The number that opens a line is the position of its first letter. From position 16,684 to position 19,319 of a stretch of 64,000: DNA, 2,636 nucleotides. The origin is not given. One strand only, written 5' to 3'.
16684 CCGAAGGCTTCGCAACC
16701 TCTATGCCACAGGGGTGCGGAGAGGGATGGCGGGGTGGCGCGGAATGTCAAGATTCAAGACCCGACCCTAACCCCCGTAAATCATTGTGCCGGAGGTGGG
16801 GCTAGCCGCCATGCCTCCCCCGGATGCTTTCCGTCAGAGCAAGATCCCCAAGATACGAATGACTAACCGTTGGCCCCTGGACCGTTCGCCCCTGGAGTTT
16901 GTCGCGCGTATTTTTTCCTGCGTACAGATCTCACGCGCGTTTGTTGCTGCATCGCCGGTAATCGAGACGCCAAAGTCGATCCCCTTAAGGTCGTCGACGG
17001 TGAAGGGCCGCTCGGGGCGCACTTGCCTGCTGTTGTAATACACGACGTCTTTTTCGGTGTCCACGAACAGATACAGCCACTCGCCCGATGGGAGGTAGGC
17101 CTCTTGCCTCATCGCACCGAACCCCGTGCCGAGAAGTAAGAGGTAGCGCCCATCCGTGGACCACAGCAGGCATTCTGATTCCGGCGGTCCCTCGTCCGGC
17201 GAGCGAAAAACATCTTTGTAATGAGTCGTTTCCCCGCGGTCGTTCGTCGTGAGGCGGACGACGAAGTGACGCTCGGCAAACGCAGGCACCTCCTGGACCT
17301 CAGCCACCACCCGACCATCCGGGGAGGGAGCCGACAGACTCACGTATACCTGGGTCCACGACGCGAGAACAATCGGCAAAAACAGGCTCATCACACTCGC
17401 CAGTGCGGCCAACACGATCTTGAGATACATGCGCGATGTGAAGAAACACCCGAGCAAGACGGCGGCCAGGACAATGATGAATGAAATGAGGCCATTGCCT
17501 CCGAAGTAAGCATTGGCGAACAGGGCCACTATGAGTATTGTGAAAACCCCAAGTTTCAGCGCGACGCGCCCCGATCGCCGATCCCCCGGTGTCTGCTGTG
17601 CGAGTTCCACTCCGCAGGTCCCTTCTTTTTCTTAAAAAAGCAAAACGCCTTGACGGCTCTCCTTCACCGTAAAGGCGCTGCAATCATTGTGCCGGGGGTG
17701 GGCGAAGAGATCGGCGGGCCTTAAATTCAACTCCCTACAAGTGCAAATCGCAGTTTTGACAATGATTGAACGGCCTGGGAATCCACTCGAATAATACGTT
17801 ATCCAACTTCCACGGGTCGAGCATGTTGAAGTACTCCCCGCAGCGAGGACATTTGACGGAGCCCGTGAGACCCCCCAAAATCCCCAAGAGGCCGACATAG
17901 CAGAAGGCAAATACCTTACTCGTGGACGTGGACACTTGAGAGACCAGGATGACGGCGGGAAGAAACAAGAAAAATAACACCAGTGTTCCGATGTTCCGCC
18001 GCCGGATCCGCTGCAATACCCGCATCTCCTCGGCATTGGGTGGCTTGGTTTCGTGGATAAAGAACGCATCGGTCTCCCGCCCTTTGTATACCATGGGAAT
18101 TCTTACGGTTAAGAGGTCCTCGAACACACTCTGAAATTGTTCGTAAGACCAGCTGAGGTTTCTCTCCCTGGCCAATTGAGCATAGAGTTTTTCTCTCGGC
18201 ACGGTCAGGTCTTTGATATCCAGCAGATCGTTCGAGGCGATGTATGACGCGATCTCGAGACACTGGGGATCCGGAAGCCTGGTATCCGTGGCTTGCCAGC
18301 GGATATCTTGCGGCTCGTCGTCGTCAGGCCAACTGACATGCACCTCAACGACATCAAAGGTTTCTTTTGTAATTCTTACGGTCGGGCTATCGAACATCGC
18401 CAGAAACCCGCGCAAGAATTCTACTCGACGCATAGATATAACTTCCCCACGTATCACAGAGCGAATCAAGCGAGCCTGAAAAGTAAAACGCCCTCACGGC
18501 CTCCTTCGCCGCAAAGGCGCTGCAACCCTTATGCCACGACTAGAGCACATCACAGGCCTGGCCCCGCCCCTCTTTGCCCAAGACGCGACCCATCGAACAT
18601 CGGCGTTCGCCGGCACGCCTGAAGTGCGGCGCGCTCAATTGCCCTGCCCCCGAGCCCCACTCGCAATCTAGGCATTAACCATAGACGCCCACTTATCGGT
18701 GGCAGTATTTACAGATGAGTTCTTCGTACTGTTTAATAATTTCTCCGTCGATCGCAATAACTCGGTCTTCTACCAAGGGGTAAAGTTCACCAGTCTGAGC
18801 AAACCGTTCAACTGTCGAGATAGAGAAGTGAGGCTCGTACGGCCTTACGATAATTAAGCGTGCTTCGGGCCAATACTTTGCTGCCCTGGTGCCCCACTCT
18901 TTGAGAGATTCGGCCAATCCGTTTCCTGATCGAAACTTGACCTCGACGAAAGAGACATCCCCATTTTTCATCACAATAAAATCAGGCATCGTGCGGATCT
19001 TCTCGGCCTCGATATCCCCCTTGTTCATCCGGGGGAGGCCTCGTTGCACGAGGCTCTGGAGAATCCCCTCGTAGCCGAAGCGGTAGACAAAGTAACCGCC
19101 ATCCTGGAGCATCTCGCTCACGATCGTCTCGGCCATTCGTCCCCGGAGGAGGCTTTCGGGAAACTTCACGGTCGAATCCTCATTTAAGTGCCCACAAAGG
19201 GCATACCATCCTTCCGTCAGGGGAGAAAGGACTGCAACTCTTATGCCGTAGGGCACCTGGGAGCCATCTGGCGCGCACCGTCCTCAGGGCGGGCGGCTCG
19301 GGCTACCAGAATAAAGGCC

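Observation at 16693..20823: Sigma-54-type GG-N10-GC motifs precede four consecutive orphan island genes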

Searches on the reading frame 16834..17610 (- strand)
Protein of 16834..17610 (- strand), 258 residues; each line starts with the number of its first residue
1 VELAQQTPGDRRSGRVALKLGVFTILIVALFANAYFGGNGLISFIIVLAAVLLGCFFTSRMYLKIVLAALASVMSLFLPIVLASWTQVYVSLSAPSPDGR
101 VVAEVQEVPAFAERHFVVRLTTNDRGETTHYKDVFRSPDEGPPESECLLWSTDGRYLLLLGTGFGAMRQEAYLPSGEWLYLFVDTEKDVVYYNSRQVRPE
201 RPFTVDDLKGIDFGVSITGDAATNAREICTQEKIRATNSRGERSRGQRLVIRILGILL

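Call 13: search_protein_families(library=pfam, proteins=[window:16834-17610:-], max_evalue=0.01)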
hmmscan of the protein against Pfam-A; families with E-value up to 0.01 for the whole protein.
window:16834-17610:- (258 aa): 0 families

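Call 73: search_protein_families(library=padloc, proteins=[window:16834-17610:-], max_evalue=0.01)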
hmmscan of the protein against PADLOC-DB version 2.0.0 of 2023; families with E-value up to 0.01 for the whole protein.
window:16834-17610:- (258 aa): 0 families

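Call 74: search_protein_families(library=ncbifam, proteins=[window:16834-17610:-], max_evalue=0.01)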
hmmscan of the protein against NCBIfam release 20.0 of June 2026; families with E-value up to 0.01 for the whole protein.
window:16834-17610:- (258 aa): 0 families

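Call 81: find_homologous_proteins(query=window:16834-17610:-)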
Query window:16834-17610:- (258 aa): 7 proteins with E <= 0.001 among 8000 candidates.
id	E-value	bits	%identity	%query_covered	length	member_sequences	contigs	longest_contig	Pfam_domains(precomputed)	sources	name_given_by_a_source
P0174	1.2e-166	570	100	100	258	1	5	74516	-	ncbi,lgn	ncbi:MAG: hypothetical protein ACE5IQ_03000 [Candidatus Methylomirabilales bacterium]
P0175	1.1e-122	426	78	100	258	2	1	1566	-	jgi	jgi:hypothetical protein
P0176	1.0e-58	217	50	90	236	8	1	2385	-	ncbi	-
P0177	3.2e-55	205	52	84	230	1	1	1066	-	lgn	-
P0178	1.7e-52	196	52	84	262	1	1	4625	-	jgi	jgi:hypothetical protein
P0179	3.4e-50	189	46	88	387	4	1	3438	-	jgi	jgi:hypothetical protein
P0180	3.3e-39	153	45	83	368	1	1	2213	-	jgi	jgi:hypothetical protein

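Call 82: find_encoding_contigs(protein=P0175, flank=2000, max_places=2)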
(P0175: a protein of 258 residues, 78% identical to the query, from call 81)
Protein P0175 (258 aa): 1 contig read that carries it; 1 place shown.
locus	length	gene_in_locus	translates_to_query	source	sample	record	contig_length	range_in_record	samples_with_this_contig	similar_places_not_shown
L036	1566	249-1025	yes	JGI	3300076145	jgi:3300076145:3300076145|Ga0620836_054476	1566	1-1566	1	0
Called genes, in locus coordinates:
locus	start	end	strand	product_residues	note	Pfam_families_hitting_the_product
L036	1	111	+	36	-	?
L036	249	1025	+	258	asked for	-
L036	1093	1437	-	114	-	PF21476:PF0610-like_N, PF23470:Zn_ribbon_PF0610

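Call 83: find_encoding_contigs(protein=P0178, flank=3000, max_places=2)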
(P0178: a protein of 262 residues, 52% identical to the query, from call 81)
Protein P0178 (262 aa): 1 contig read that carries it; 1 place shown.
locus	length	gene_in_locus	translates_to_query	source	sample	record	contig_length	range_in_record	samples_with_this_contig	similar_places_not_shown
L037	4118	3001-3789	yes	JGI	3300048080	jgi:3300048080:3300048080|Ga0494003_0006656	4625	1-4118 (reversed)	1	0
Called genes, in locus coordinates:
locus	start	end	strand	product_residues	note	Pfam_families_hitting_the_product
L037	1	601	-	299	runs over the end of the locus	PF01026:TatD_DNase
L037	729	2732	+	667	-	PF00999:Na_H_Exchanger, PF02254:TrkA_N, PF02080:TrkA_C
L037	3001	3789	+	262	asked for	-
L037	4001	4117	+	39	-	?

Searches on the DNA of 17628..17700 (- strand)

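Call 50: build_rna_model(alignment_id=A2, structure=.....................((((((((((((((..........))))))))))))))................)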
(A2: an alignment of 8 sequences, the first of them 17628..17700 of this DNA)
Model R1 built from alignment A2 (8 sequences, 75 columns); structure: as given.
model positions 73; base pairs 14; branch points 0; effective number of sequences 3.26; information 0.772 bits per position. Calibrated on 0.2 Mb of random sequence (short: E-values are rough).
structure used (alignment columns):
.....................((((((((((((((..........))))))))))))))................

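Call 51: search_with_rna_model(model_id=R1, sources=[window, L004, L005, L008, L010, L011, L012, L013, L014, L015, L016, L017, L018, L020, L021], max_evalue=10, show_alignments=0)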
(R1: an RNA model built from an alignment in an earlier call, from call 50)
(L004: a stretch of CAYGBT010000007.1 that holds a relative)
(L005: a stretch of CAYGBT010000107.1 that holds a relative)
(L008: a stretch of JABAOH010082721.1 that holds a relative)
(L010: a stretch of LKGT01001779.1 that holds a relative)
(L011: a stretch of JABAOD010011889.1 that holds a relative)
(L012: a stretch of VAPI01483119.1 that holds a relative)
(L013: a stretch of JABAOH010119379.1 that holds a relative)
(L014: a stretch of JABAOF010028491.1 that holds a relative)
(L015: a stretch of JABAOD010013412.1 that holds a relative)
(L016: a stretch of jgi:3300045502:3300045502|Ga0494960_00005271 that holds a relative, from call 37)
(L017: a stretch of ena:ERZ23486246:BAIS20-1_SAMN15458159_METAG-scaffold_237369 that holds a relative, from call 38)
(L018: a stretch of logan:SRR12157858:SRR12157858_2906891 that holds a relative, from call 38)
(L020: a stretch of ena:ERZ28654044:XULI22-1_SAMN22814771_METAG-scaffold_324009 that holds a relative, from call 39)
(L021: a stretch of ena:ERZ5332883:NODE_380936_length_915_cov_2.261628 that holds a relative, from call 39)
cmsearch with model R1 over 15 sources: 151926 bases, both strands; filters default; matches with E-value up to 10: 78.
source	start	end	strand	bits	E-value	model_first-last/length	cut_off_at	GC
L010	3299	3371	-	87.3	4.5e-26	1-73/73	no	0.49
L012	2208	2280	+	86.3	1e-25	1-73/73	no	0.58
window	17628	17700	-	86.1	1.2e-25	1-73/73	no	0.51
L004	4420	4492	-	84.5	3.9e-25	1-73/73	no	0.58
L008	8446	8518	-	84.5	3.9e-25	1-73/73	no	0.58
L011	2375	2447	-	84.5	3.9e-25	1-73/73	no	0.58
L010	727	799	-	79.5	1.6e-23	1-73/73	no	0.55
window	18471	18542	-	73.9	1.1e-21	1-73/73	no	0.58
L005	23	89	-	73.5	1.5e-21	1-73/73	no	0.64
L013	12060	12126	-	73.5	1.5e-21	1-73/73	no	0.64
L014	5281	5347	-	73.5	1.5e-21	1-73/73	no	0.64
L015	5893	5959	-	73.5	1.5e-21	1-73/73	no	0.64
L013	9018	9092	-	73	2.1e-21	1-73/73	no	0.56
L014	2239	2313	-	73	2.1e-21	1-73/73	no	0.56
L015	2937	3011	-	73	2.1e-21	1-73/73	no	0.56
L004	3752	3825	-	67.1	1.8e-19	1-73/73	no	0.53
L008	7778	7851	-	67.1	1.8e-19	1-73/73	no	0.53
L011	1707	1780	-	67.1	1.8e-19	1-73/73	no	0.53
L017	346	416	+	25.3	8e-06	1-73/73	no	0.69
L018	127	197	+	25.3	8e-06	1-73/73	no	0.69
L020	274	344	+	25.3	8e-06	1-73/73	no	0.69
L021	207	277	+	25.3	8e-06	1-73/73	no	0.69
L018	869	918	+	21.2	0.00016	22-69/73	no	0.52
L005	39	68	+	17.7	0.0023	22-57/73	no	0.67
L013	12076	12105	+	17.7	0.0023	22-57/73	no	0.67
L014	5297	5326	+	17.7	0.0023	22-57/73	no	0.67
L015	5909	5938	+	17.7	0.0023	22-57/73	no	0.67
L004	3698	3745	-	17.6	0.0024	22-67/73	no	0.48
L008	7724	7771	-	17.6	0.0024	22-67/73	no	0.48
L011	1653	1700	-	17.6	0.0024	22-67/73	no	0.48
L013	6240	6292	-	15.9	0.0093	22-72/73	no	0.55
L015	159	211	-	15.9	0.0093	22-72/73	no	0.55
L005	1230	1306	-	15.8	0.0093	1-73/73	no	0.58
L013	13278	13354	-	15.8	0.0093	1-73/73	no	0.58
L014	6488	6564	-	15.8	0.0093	1-73/73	no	0.58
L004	5821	5855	-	14.5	0.026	23-56/73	no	0.74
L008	9847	9881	-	14.5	0.026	23-56/73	no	0.74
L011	3776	3810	-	14.5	0.026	23-56/73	no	0.74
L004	7452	7521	-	14.2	0.031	1-73/73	no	0.61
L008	11478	11547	-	14.2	0.031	1-73/73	no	0.61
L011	5394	5463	-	14.2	0.031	1-73/73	no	0.61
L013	11875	11910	+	13.3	0.064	23-56/73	no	0.67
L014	5096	5131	+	13.3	0.064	23-56/73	no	0.67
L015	5708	5743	+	13.3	0.064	23-56/73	no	0.67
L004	2649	2698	-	12.4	0.13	22-69/73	no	0.6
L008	6675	6724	-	12.4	0.13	22-69/73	no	0.6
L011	604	653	-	12.4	0.13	22-69/73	no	0.6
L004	4436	4471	+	11.1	0.32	22-57/73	no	0.61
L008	8462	8497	+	11.1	0.32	22-57/73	no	0.61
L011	2391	2426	+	11.1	0.32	22-57/73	no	0.61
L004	4019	4067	+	10.9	0.38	1-73/73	no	0.61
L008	8045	8093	+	10.9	0.38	1-73/73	no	0.61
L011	1974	2022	+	10.9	0.38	1-73/73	no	0.61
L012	2229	2264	-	10.9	0.39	22-57/73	no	0.61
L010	744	777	+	10.5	0.53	23-56/73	no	0.65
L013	11858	11932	-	9.8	0.9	1-73/73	no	0.63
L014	5079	5153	-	9.8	0.9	1-73/73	no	0.63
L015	5691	5765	-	9.8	0.9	1-73/73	no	0.63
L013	8492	8580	-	9.7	0.97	1-73/73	no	0.53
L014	1713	1801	-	9.7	0.97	1-73/73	no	0.53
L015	2411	2499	-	9.7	0.97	1-73/73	no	0.53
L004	5821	5855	+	8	3.3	23-56/73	no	0.74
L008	9847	9881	+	8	3.3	23-56/73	no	0.74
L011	3776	3810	+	8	3.3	23-56/73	no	0.74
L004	2664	2695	+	8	3.4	25-54/73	no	0.75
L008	6690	6721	+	8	3.4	25-54/73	no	0.75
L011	619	650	+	8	3.4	25-54/73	no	0.75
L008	13153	13169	-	7.8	4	1-73/73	no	0.71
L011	7069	7085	-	7.8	4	1-73/73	no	0.71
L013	11933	11947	-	7.1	6.7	1-73/73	no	0.53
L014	5154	5168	-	7.1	6.7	1-73/73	no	0.53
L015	5766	5780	-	7.1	6.7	1-73/73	no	0.53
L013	6312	6328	-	7.1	6.7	1-73/73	no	0.53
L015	231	247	-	7.1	6.7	1-73/73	no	0.53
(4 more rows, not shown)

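Call 95: search_with_rna_model(model_id=R1, sources=[window, L008, L010, L012, L013, L017, L036, L018, L022, L023, L028], max_evalue=0.001, make_alignment=true)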
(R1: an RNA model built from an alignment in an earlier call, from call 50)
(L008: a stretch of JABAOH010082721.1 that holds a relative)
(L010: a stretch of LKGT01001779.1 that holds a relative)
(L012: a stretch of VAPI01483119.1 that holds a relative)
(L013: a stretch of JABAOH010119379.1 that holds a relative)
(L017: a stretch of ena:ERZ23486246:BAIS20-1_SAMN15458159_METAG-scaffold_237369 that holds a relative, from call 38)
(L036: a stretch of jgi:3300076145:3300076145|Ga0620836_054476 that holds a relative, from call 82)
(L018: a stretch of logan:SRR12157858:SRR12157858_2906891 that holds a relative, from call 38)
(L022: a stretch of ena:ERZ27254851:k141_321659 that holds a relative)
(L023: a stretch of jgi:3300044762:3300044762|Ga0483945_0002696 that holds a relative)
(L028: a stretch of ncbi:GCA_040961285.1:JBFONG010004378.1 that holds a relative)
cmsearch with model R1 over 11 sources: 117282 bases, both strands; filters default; matches with E-value up to 0.001: 17.
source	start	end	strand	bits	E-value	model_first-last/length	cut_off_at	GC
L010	3299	3371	-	87.3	3.5e-26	1-73/73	no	0.49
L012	2208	2280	+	86.3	7.8e-26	1-73/73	no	0.58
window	17628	17700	-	86.1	9e-26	1-73/73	no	0.51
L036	157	229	+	85.4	1.5e-25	1-73/73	no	0.53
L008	8446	8518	-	84.5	3e-25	1-73/73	no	0.58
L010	727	799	-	79.5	1.2e-23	1-73/73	no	0.55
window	18471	18542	-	73.9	8.2e-22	1-73/73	no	0.58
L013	12060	12126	-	73.5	1.1e-21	1-73/73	no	0.64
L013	9018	9092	-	73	1.6e-21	1-73/73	no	0.56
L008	7778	7851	-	67.1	1.4e-19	1-73/73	no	0.53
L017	346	416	+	25.3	6.2e-06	1-73/73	no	0.69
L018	127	197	+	25.3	6.2e-06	1-73/73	no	0.69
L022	1258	1302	+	22.4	5.3e-05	22-64/73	no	0.69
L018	869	918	+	21.2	0.00012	22-69/73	no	0.52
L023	2058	2107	+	19.9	0.00033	22-69/73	no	0.68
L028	1761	1811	+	19.4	0.00052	22-72/73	no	0.63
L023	797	846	+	19.1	0.00061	22-69/73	no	0.64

Alignment A6: 17 matches aligned to the model, 86 columns, each read 5' to 3' on its own strand. Consensus structure (alignment columns), stored with it:
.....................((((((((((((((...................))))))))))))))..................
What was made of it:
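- The alignment used for the pair counts was fitted to the model (call 95).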

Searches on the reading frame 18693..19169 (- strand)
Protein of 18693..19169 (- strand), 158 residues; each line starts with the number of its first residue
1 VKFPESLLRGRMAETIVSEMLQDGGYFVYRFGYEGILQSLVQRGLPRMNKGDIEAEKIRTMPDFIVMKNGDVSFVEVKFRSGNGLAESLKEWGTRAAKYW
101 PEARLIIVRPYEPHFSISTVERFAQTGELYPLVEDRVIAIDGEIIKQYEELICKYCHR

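Call 13: search_protein_families(library=pfam, proteins=[window:18693-19169:-], max_evalue=0.01)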
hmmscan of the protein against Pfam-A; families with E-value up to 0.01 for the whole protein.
window:18693-19169:- (158 aa): 0 families

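Call 36: find_homologous_proteins(query=window:18693-19169:-)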
Query window:18693-19169:- (158 aa): 68 proteins with E <= 0.001 among 93 candidates.
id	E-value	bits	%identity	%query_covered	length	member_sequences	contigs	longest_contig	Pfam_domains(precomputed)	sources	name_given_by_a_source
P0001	5.1e-101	353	100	100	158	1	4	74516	-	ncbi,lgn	ncbi:MAG: hypothetical protein ACE5IQ_03010 [Candidatus Methylomirabilales bacterium]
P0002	3.1e-84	298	82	100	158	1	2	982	-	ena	-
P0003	4.7e-82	291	80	100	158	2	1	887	-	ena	-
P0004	7.0e-81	287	76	100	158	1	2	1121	-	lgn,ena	-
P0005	7.8e-72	258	72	99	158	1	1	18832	-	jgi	jgi:hypothetical protein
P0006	7.7e-65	235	71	93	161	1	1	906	-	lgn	-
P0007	1.1e-59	218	64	99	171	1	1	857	-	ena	-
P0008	2.1e-56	208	63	97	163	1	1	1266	-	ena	-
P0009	5.9e-56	206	61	98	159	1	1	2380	-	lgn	-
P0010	1.1e-55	206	62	97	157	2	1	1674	-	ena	-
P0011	1.9e-54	201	63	96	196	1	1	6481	-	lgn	-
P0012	2.3e-54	201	57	99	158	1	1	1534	-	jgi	-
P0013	3.3e-53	197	60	96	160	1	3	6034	-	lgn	-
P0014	6.6e-53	196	59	97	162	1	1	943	-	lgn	-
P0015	8.4e-53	196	59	96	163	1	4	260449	-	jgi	jgi:hypothetical protein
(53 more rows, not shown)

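Call 37: find_encoding_contigs(protein=P0005, flank=6000, max_places=3)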
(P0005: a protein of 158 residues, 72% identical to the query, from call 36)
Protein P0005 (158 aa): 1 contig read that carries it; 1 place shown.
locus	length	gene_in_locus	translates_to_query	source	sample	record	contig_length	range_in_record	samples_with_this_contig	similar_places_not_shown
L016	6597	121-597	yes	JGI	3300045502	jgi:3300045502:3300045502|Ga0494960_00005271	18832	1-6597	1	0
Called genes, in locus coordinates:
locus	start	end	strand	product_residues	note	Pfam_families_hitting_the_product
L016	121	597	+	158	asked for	-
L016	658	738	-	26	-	-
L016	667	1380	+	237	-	-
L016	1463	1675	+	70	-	-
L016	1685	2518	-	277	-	PF02811:PHP, PF10809:DUF2732 (faint)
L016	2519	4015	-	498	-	PF02789:Peptidase_M17_N, PF00883:Peptidase_M17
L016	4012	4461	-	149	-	PF00293:NUDIX, PF14815:NUDIX_4 (faint)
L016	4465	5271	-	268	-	PF21948:LplA-B_cat, PF03099:BPL_LplA_LipB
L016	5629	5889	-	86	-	-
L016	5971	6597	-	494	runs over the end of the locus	PF02347:GDC-P, PF01212:Beta_elim_lyase, PF00266:Aminotran_5 (weak), PF21478:GcvP2_C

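Call 38: find_encoding_contigs(protein=P0004, flank=2000, max_places=3)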
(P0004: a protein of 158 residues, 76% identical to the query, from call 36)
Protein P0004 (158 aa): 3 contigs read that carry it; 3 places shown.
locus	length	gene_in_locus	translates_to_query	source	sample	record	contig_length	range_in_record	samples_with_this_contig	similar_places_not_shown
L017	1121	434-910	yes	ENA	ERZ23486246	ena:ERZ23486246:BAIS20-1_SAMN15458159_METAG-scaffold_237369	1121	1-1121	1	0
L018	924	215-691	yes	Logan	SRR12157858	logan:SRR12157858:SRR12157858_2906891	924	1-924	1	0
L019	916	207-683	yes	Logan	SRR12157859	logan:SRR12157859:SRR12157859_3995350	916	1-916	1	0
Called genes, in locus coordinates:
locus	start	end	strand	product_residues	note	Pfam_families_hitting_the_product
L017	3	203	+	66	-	?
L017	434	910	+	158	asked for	-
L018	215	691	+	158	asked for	-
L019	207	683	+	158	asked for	-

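Call 39: find_encoding_contigs(protein=P0002, flank=2000, max_places=3)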
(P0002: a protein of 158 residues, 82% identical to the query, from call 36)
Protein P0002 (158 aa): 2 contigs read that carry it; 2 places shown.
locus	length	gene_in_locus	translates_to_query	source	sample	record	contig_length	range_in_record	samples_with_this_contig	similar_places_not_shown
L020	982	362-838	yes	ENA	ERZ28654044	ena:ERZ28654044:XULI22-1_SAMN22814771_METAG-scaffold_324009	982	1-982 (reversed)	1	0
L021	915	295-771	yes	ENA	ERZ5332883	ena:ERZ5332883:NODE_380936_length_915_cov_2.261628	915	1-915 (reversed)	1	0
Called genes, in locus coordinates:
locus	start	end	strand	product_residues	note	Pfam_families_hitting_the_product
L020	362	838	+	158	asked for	-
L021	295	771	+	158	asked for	-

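Call 46: find_encoding_contigs(protein=P0001, flank=10000, max_places=4)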
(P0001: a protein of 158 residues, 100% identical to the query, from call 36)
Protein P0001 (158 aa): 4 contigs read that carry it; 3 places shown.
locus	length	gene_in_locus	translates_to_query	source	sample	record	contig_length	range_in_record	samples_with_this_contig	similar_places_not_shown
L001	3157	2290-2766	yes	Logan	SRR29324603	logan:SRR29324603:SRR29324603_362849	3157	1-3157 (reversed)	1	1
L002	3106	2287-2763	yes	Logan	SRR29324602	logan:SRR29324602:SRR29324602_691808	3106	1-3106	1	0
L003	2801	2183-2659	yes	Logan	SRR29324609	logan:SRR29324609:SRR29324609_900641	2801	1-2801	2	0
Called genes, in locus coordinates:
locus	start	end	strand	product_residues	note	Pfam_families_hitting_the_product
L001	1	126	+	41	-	?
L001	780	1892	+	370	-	PF00089:Trypsin (weak), PF13365:Trypsin_2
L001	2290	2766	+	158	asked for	-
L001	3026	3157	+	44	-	?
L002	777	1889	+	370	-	PF00089:Trypsin (weak), PF13365:Trypsin_2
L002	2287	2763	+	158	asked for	-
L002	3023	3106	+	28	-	?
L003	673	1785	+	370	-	PF00089:Trypsin (weak), PF13365:Trypsin_2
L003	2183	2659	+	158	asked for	-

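Call 73: search_protein_families(library=padloc, proteins=[window:18693-19169:-], max_evalue=0.01)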
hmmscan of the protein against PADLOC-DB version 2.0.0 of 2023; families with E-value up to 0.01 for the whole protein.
window:18693-19169:- (158 aa): 0 families

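Call 74: search_protein_families(library=ncbifam, proteins=[window:18693-19169:-], max_evalue=0.01)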
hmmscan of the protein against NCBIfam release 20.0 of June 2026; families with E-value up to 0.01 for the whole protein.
window:18693-19169:- (158 aa): 0 families

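Call 92: search_solved_structures(query=A5, max_evalue=1)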
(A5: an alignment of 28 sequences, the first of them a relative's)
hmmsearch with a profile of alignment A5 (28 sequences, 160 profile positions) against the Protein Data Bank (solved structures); distinct sequences matched with E-value up to 1: 2.
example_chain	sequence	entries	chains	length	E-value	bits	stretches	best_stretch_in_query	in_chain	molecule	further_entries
2eo0_A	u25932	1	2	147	0.047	16.8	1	36-100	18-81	Hypothetical protein ST1444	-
1q1o_A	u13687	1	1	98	0.9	12.6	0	79-151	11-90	Cell division control protein 24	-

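Call 93: search_protein_families(library=pfam, alignment_id=A5, max_evalue=0.1)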
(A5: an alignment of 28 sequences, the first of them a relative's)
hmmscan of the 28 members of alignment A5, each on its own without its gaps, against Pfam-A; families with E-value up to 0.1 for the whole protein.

A. member 1, P0001 (158 aa): 0 families

B. families by the number of members that match (of 28 scanned): 20 families
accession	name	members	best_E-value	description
PF02021.23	UPF0102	10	0.0013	Uncharacterised protein family UPF0102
PF08774.17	VRR_NUC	9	0.00014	VRR-NUC domain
PF08722.17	Tn7_TnsA-like_N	9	0.0013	TnsA-like endonuclease N terminal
PF08378.17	NERD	6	0.0024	Nuclease-related domain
PF18743.7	AHJR-like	5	0.012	REase_AHJR-like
PF06356.17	DUF1064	2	0.0083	Protein of unknown function (DUF1064)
PF04947.19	Pox_VLTF3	2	0.012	Poxvirus Late Transcription Factor VLTF3 like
PF13635.12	DUF4143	2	0.048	Domain of unknown function (DUF4143)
PF08400.16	phage_tail_N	2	0.065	Prophage tail fibre N-terminal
PF10842.14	DUF2642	2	0.076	Protein of unknown function (DUF2642)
PF24579.1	PDDEXK_14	1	0.002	Phage putative PDDEXK endonuclease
PF14785.11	MalF_P2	1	0.0093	Maltose transport system permease protein MalF P2 domain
PF10193.14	Telomere_reg-2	1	0.014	Telomere length regulation protein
PF04433.23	SWIRM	1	0.017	SWIRM domain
PF19423.4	E3_UBR4_N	1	0.028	E3 ubiquitin-protein ligase UBR4 N-terminal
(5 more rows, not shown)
